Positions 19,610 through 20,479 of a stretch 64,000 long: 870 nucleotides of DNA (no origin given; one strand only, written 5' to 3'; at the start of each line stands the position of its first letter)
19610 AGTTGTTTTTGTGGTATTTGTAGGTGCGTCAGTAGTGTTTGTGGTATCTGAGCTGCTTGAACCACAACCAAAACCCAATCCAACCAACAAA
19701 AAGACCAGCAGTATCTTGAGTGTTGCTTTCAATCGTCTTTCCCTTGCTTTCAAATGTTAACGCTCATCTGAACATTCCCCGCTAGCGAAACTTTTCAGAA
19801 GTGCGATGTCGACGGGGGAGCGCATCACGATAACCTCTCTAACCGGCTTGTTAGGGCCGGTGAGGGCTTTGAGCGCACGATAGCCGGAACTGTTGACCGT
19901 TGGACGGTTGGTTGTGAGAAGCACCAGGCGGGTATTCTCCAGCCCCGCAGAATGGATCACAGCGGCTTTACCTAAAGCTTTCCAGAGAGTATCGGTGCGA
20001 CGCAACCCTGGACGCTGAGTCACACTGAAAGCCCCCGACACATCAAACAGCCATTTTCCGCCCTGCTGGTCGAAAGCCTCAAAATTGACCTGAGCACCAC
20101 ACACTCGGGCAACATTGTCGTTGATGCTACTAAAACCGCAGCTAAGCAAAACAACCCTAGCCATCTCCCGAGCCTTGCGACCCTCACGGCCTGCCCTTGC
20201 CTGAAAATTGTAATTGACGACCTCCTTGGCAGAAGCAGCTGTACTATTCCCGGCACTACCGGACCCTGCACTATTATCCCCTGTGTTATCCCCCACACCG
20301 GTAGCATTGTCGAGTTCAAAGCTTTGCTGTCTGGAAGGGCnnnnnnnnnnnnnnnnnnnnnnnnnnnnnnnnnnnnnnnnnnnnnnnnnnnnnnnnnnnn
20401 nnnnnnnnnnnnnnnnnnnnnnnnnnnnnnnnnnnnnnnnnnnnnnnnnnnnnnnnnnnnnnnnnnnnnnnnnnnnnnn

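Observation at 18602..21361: Operon of an N4/N6 DNA methyltransferase with an extra C-terminal domain and a membrane-anchored Swt1-like HEPN protein: candidate defence module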

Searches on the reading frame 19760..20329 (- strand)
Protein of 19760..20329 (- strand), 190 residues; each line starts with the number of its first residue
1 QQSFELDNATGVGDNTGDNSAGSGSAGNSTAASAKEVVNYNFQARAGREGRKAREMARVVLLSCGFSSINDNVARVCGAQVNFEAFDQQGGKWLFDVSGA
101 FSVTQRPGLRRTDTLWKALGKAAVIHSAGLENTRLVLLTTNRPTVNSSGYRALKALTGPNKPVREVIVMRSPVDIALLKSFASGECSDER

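Call 8: find_homologous_proteins(query=window:19760-20329:-)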
Query window:19760-20329:- (190 aa): 288 proteins with E <= 0.001 among 487 candidates; the best 120 are listed.
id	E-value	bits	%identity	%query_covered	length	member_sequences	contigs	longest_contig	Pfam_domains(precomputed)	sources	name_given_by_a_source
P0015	4.9e-59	218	61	99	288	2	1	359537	PF01555.25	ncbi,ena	-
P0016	4.1e-55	205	65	86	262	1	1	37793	PF01555.25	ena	-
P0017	6.5e-55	204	63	87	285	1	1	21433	PF01555.25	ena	-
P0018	1.2e-53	200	66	76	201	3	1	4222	-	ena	-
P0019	2.8e-53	199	55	94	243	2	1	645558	-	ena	-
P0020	4.1e-51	192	56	99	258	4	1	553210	PF01555.25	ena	-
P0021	1.3e-49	187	57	89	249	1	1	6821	-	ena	-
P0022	4.2e-48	182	56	91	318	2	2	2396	PF01555.25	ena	-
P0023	7.8e-48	181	58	81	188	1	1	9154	-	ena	-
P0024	9.4e-48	181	66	72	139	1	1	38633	-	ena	-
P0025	1.2e-47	180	68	69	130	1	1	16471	-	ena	-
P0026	2.6e-47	179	58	83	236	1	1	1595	-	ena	-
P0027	4.9e-47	178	59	82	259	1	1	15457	PF01555.25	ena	-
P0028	8.7e-47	178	57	83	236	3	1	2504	-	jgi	-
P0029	3.1e-46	176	57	81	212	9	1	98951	-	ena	-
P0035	4.1e-44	169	55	83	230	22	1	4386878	-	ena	-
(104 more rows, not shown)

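Call 15: find_encoding_contigs(protein=P0015, flank=8000, max_places=2)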
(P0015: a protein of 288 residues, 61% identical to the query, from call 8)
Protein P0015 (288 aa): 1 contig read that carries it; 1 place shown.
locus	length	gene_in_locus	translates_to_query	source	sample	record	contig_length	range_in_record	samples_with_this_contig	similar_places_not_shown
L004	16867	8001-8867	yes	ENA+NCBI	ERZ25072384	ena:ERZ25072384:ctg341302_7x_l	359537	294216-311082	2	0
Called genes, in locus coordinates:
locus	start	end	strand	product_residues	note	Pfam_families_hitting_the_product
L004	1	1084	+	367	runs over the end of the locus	PF01381:HTH_3 (weak), PF13560:HTH_31, PF06114:Peptidase_M78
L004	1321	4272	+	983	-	PF00271:Helicase_C, PF13020:NOV_C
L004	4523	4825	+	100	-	-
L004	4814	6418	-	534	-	-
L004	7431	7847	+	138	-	PF01555:N6_N4_Mtase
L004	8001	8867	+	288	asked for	PF01555:N6_N4_Mtase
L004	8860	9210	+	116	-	-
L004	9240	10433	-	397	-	-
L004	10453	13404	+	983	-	PF06634:DUF1156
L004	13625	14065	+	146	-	-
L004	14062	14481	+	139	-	-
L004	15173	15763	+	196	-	PF18731:HEPN_Swt1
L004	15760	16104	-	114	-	-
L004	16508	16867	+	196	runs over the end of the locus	-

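Call 16: find_encoding_contigs(protein=P0035, flank=8000, max_places=2)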
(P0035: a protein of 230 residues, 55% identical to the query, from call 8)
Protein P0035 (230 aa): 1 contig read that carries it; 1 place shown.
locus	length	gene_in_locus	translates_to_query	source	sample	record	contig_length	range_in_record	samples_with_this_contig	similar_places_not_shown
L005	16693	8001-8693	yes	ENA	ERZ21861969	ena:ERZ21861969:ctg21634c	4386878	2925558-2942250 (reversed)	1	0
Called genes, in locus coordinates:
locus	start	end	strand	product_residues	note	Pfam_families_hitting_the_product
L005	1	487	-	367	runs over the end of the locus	PF13384:HTH_23, PF13518:HTH_28, PF13551:HTH_29, PF13565:HTH_32, PF13358:DDE_3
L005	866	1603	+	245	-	PF01694:Rhomboid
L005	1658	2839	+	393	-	PF00266:Aminotran_5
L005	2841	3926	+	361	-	PF00733:Asn_synthase (weak), PF03054:tRNA_Me_trans, PF20259:tRNA_Me_trans_M, PF20258:tRNA_Me_trans_C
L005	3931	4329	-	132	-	PF01850:PIN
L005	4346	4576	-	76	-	-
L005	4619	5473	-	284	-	-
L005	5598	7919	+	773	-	PF22745:Nlig-Ia, PF01653:DNA_ligase_aden, PF03120:OB_DNA_ligase, PF12826:HHH_2, PF14520:HHH_5 (weak), PF00533:BRCT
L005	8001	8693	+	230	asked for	-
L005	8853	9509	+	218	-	PF27258:NspV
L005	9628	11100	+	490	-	-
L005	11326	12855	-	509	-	PF01555:N6_N4_Mtase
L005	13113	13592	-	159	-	-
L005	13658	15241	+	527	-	-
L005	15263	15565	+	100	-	PF02686:GatC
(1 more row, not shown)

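Call 17: find_encoding_contigs(protein=P0020, flank=8000, max_places=2)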
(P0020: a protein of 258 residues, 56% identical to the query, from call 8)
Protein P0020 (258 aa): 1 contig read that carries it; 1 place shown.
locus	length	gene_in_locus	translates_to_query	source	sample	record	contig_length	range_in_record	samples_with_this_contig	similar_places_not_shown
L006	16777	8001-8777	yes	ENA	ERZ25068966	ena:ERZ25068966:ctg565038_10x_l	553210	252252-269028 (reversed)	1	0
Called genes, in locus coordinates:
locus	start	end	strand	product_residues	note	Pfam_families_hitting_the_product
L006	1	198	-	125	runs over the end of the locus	-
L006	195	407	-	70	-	-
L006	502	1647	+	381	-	PF01571:GCV_T, PF08669:GCV_T_C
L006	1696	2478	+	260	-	PF03883:H2O2_YaaD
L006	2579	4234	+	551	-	PF04326:SLFN_AlbA_2, PF13749:HATPase_c_4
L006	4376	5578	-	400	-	PF02746:MR_MLE_N, PF13378:MR_MLE_C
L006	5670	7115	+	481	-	PF09594:GT87 (weak), PF13231:PMT_2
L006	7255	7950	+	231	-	PF01555:N6_N4_Mtase (weak)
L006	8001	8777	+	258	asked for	PF01555:N6_N4_Mtase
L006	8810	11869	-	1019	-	-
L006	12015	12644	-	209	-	-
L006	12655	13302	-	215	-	-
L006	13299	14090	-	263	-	-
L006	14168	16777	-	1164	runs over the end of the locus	PF16656:Pur_ac_phosph_N (faint), PF00395:SLH (weak), PF00041:fn3, PF01108:Tissue_fac (faint), PF25523:Ig_RIMBP2 (faint), PF00041:fn3, PF25059:FN3_DSCAM-DSCAML_C (weak), PF00041:fn3, +1 more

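Call 24: search_solved_structures(query=A1, max_evalue=1)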
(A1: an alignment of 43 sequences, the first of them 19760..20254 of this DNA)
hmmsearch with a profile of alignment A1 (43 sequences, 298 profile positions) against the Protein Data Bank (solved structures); distinct sequences matched with E-value up to 1: 19.
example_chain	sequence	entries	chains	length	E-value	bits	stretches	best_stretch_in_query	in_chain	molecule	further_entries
2zie_A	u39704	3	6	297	5.4e-17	65.4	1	21-119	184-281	Putative modification methylase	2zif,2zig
8urk_A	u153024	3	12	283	1.6e-15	60.6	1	37-117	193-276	Methyltransferase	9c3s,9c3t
9c3u_A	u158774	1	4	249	2e-15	60.2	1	37-116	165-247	Methyltransferase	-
8s9m_A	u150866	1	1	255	3.7e-15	59.3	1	40-122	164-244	DNA cytosine-N4 methyltransferase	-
8s9n_A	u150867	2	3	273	4.2e-15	59.2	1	40-122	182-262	DNA cytosine-N4 methyltransferase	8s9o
1g60_A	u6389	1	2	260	2.5e-10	43.5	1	48-113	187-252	Adenine-specific Methyltransferase MboIIA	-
5hek_A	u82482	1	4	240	2.5e-10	43.5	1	50-116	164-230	Adenine specific DNA methyltransferase (DpnA)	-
5hfj_A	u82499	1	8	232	3.6e-10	43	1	50-115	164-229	Adenine specific DNA methyltransferase (DpnA)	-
6pbd_A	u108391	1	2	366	7e-10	42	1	51-117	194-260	Modification methylase CcrMI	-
1boo_A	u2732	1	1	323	1.2e-08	38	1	53-117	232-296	PROTEIN (N-4 CYTOSINE-SPECIFIC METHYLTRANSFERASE PVU II)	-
1eg2_A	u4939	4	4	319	8.4e-07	31.9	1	34-107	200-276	MODIFICATION METHYLASE RSRI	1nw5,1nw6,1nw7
1nw8_A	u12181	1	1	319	8.4e-07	31.9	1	34-107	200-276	MODIFICATION METHYLASE RSRI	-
4pon_A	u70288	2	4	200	0.026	17.1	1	64-140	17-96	Putative RNA methylase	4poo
8h0s_A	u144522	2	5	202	0.11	15.1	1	64-138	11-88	Putative rRNA methylase YtqB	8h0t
1ri1_A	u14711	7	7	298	0.37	13.4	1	62-123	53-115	mRNA CAPPING ENZYME | mRNA cap guanine-N7 methyltransferase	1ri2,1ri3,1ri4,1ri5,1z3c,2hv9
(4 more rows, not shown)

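Call 29: predict_structure(alignment_id=A1)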
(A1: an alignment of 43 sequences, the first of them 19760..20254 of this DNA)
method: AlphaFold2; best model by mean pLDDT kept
length: 165 residues; sequences in the alignment: 43
mean_pLDDT: 85.5   pTM: 0.81
mean pLDDT of the five models: 85.5, 85.2, 84.7, 84.7, 84.5
residues with pLDDT >= 90: 103; 70-90: 30; 50-70: 27; < 50: 5
segments of 3 or more residues with pLDDT < 50: none
pLDDT, mean of each block of 10 residues (from residue 1): 51 66 89 98 96 93 96 68 66 93 89 93 93 95 97 96 65
secondary structure, 60 per line:
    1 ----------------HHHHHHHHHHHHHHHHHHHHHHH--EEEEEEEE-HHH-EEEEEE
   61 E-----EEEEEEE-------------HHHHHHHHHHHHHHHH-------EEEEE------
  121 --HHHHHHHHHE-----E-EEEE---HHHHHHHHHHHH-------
elements in order: H17-39 E42-49 E55-61 E67-73 H87-102 E110-114 H123-131 E140-143 H147-158

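Call 31: fold_search(model_id=the predicted structure, library=pdb)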
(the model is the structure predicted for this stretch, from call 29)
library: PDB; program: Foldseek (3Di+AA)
matches with E <= 10: 654; with E <= 0.001: 0
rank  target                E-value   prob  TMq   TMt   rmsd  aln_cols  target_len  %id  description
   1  2vld_A                1.6e-03  1.00  0.43  0.33   3.3       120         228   13  crystal structure of a repair endonuclease from Pyrococcus abyssi (released 2009-05-19)
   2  4dap                  2.7e-03  0.99  0.40  0.31   5.8       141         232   16  The structure of Escherichia coli SfsA (released 2013-08-14)
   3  2vld_B                3.7e-03  1.00  0.43  0.33   3.3       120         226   13  crystal structure of a repair endonuclease from Pyrococcus abyssi (released 2009-05-19)
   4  5gke_A                9.4e-03  0.97  0.35  0.26   5.7       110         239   16  Structure of EndoMS-dsDNA1 complex (released 2016-11-02)
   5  2inb                  1.1e-02  0.98  0.45  0.55   4.6       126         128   16  Crystal structure of an XisH family protein (ZP_00107633.1) from Nostoc punctiforme PCC 73102 at 1.60 A resolution (released 2006-10-24)
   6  3dnx                  1.3e-02  1.00  0.39  0.43   3.8       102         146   11  SPO1766 protein of unknown function from Silicibacter pomeroyi. (released 2008-09-02)
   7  8iby_C                1.5e-02  0.87  0.39  0.11  12.0       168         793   13  Structure of R2 with 5'ORF (released 2023-09-20)
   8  6xl1_A                2.4e-02  0.99  0.44  0.21   3.4       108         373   14  crystal structure of cA4-activated Card1(D294N) (released 2020-12-30)
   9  2okf_A                2.6e-02  0.97  0.47  0.57   4.0       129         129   17  CRYSTAL STRUCTURE OF A FDXN ELEMENT EXCISION CONTROLLING FACTOR PROTEIN (AVA_3312) FROM ANABAENA VARIABILIS AT 1.60 A  (released 2007-01-30)
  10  9dou_A                2.6e-02  0.82  0.39  0.10  10.2       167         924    8  Taeniopygia guttata R2 retrotransposon (R2Tg) initiating target-primed reverse transcription (released 2025-05-21)
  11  9ibq_A                7.0e-02  0.77  0.44  0.29   6.8       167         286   11  Structure of BstEII with DNA substrate (released 2026-03-04)
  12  3bm3_B                7.5e-02  0.89  0.50  0.34   8.6       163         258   12  Restriction endonuclease PspGI-substrate DNA complex (released 2008-09-16)
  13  3bm3_A                8.5e-02  0.87  0.50  0.34   8.9       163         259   12  Restriction endonuclease PspGI-substrate DNA complex (released 2008-09-16)
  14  5gkj_B                9.6e-02  0.63  0.32  0.25   6.3       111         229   15  Structure of EndoMS in apo form (released 2016-11-02)
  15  4dav_A                9.6e-02  0.47  0.33  0.25  11.3       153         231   10  The structure of Pyrococcus Furiosus SfsA in complex with DNA (released 2014-10-01)
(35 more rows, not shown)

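Call 32: find_related_loci(query=A1, collection=genome_contigs, flank=10000)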
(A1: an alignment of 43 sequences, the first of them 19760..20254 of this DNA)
Query A1 (165 aa) in genome_contigs; peptide patterns used: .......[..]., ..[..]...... (x = any residue, [..] = any of these).
599 stretches matched a pattern (row limit reached: there are more); 574 encode a relative of the query (tblastn E <= 1e-3); the best 80 are kept; 79 distinct loci.
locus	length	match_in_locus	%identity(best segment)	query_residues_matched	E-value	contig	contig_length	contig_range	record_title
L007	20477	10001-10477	66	1-164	1e-66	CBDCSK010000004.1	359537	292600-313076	MAG: Candidatus Aldehydirespirator sp. isolate 158ad01d-a0e1-4362-9a4e-647a92b6262f genome assembly, contig: contig_4, w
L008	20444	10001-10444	71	16-164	2e-66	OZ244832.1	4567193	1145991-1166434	MAG: Candidatus Aldehydirespirator sp. isolate 45bd059b-89eb-4db7-924e-096435c6defb genome assembly, chromosome: 1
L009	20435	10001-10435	71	16-161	3e-66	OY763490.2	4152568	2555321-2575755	MAG: Acidimicrobiales bacterium isolate e420a23f-e807-4b73-8760-6b68b197cd4b genome assembly, chromosome: 1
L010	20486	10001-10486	64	1-163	3e-63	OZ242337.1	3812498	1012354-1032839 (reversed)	MAG: Candidatus Aldehydirespiratoraceae bacterium isolate 4e9cc62d-94a8-4610-be7f-a0f893ae6d2b genome assembly, chromoso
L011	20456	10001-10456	67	12-164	2e-62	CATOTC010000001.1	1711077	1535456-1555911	MAG: uncultured Acidimicrobiales bacterium isolate 8df1c292-23c6-49f7-a3bb-af87a3525af3 genome assembly, contig: contig_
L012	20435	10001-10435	66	16-161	2e-62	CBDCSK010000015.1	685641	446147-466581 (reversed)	MAG: Candidatus Aldehydirespirator sp. isolate 158ad01d-a0e1-4362-9a4e-647a92b6262f genome assembly, contig: contig_15,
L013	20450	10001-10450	66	16-165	3e-61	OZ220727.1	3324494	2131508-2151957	MAG: Acidimicrobiales bacterium isolate 4f57d8d1-ca55-459d-b062-bfd716ad4e26 genome assembly, chromosome: 1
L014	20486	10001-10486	64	1-163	2e-61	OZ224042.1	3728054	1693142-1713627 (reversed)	MAG: Acidimicrobiales bacterium isolate 5fd421f4-4967-4565-8d05-0d282dd64fa1 genome assembly, chromosome: 1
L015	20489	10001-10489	63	1-164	3e-61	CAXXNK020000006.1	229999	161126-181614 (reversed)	MAG: Acidimicrobiales bacterium isolate 5fd421f4-4967-4565-8d05-0d282dd64fa1 genome assembly, contig: contig_6, whole ge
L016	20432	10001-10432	67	16-160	7e-61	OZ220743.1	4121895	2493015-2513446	MAG: Acidimicrobiales bacterium isolate dadfcd55-464f-4f03-9875-fa0eca1464b2 genome assembly, chromosome: 1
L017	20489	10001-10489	63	1-164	1e-60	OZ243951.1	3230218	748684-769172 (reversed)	MAG: Candidatus Aldehydirespiratoraceae bacterium isolate d6686e6b-c766-4219-a85b-b3fd03f9654a genome assembly, chromoso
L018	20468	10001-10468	63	4-160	3e-60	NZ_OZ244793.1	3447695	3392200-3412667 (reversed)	MAG: Candidatus Poriferisocius sp. isolate eb953f55-d217-44be-823b-51f5cc7e01cb chromosome 1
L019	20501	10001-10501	62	2-165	3e-60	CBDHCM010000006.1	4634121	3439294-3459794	MAG: Candidatus Aldehydirespirator sp. isolate 36171f10-6b1c-407a-8267-17b84cd7c53a genome assembly, contig: chromosome_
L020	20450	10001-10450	67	12-162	2e-60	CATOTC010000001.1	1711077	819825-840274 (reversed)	MAG: uncultured Acidimicrobiales bacterium isolate 8df1c292-23c6-49f7-a3bb-af87a3525af3 genome assembly, contig: contig_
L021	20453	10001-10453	66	12-163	1e-59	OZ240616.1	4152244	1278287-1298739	MAG: Candidatus Aldehydirespiratoraceae bacterium isolate 1f25ca57-e486-4e0f-9107-43bc41358f04 genome assembly, chromoso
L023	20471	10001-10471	64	1-160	6e-60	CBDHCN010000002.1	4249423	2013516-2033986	MAG: Candidatus Aldehydirespiratoraceae bacterium isolate 1823f4bd-ece8-44b4-8147-d2e02a723a8b genome assembly, contig:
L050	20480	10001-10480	59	2-161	6e-56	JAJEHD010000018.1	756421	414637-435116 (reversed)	MAG: Acidimicrobiia bacterium isolate p16x60bins.22 k141_728326, whole genome shotgun sequence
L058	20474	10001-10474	58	3-161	2e-54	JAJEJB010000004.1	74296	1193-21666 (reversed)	MAG: Acidimicrobiia bacterium isolate p16x63bins.58 k141_430400, whole genome shotgun sequence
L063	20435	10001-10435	61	16-161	2e-54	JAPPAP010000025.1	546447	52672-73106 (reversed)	MAG: bacterium isolate IRC1_bin_38 NODE_6_length_546447_cov_33.4279, whole genome shotgun sequence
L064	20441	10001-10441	61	14-161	7e-54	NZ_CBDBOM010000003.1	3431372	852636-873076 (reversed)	MAG: Candidatus Poriferisocius sp. isolate 6cc4a3fc-7d21-471c-8f5b-206ccb7f2e02 contig_3, whole genome shotgun sequence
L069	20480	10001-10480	57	1-161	3e-53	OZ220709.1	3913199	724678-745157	MAG: Acidimicrobiales bacterium isolate 6b056a62-6b83-475f-8eea-6cb61c32e6fc genome assembly, chromosome: 1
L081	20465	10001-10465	56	8-163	9e-51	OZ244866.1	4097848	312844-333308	MAG: Candidatus Aldehydirespirator sp. isolate 5d9a7b39-b96f-476b-9b06-807c01473320 genome assembly, chromosome: 1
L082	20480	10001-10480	54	3-163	3e-50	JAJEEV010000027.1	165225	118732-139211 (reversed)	MAG: Acidimicrobiia bacterium isolate p16x34bins.51 k141_453380, whole genome shotgun sequence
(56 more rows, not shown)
